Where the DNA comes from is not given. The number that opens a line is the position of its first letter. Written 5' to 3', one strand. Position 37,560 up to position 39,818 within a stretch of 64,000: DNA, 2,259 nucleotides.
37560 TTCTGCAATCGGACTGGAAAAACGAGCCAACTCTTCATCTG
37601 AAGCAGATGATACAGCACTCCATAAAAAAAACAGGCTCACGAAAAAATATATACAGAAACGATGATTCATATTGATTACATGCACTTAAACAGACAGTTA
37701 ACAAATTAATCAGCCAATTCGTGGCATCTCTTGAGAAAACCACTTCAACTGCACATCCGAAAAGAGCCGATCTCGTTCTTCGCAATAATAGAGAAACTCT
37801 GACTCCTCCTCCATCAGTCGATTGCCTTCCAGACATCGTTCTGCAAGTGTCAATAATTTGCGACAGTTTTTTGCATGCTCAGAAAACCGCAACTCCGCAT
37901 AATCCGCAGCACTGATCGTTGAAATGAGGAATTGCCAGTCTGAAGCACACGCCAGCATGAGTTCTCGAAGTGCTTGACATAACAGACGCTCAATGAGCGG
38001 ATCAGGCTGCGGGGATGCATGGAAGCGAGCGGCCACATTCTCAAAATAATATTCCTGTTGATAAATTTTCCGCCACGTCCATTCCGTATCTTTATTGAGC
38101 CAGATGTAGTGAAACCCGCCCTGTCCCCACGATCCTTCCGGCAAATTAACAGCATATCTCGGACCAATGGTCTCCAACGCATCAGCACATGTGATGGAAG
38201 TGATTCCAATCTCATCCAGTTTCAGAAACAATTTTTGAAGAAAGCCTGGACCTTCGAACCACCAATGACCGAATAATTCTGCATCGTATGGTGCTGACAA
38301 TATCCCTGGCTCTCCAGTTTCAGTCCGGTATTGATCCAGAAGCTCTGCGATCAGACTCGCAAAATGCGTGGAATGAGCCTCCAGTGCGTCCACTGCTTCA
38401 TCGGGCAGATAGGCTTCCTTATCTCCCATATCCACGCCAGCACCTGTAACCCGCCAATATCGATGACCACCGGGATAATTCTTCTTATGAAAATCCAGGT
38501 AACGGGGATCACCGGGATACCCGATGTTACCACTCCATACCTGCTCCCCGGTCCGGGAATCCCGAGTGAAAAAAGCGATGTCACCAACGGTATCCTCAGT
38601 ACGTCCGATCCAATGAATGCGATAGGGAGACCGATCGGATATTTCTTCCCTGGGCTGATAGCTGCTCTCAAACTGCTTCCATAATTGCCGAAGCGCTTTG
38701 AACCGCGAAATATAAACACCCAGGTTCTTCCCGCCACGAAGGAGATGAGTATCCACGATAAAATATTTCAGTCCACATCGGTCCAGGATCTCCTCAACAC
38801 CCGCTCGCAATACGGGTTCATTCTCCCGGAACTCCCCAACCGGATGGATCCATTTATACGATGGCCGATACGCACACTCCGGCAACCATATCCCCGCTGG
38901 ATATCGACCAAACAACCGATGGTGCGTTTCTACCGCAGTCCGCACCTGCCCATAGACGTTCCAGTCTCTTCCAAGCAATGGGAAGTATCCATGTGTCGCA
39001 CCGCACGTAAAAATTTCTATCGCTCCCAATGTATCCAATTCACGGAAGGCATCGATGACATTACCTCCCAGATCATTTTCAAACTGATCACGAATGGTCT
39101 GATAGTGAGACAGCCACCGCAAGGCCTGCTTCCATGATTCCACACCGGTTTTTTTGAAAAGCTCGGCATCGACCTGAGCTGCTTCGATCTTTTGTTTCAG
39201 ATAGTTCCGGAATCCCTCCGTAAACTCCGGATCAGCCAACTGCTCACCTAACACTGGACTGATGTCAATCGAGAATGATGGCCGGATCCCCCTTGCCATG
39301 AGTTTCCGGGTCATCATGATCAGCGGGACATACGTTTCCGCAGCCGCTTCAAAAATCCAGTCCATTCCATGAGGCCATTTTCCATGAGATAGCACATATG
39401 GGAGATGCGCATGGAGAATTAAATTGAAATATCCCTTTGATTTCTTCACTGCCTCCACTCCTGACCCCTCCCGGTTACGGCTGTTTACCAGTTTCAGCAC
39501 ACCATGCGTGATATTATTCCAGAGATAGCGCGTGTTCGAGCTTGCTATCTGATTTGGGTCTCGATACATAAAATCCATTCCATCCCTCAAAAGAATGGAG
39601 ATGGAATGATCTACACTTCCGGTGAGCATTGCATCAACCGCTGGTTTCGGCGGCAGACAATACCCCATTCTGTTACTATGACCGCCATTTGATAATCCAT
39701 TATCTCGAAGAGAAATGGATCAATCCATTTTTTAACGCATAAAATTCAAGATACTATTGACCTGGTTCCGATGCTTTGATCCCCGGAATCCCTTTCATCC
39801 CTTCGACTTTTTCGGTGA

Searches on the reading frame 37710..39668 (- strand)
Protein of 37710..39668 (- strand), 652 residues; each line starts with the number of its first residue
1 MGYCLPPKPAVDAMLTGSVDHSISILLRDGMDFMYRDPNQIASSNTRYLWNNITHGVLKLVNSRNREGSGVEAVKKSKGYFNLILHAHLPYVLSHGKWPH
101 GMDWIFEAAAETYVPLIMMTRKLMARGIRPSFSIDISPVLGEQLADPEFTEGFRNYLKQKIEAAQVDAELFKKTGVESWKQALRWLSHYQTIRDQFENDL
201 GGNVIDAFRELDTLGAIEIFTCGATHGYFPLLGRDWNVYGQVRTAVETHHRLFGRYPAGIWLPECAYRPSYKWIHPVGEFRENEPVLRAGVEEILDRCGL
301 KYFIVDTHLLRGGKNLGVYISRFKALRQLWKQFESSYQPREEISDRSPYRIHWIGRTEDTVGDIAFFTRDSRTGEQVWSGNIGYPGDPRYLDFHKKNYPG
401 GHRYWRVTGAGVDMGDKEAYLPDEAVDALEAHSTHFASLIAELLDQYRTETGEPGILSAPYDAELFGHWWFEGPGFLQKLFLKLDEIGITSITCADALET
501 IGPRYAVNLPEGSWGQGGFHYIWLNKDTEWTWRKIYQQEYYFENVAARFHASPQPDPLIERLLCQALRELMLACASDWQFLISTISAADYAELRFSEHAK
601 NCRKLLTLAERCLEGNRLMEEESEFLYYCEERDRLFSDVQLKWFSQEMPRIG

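Call 3: search_protein_families(library=pfam, proteins=[window:37710-39668:-], max_evalue=0.01)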
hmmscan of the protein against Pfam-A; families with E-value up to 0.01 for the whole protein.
window:37710-39668:- (652 aa): 2 families
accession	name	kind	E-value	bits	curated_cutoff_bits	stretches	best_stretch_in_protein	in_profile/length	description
PF03065.20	Glyco_hydro_57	-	6.2e-33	114.8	21.2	1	83-510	2-291/291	Glycosyl hydrolase family 57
PF09210.16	BE_C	-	8.1e-19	68.3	25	1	547-644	11-101/101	1,4-alpha-glucan branching enzyme, C-terminal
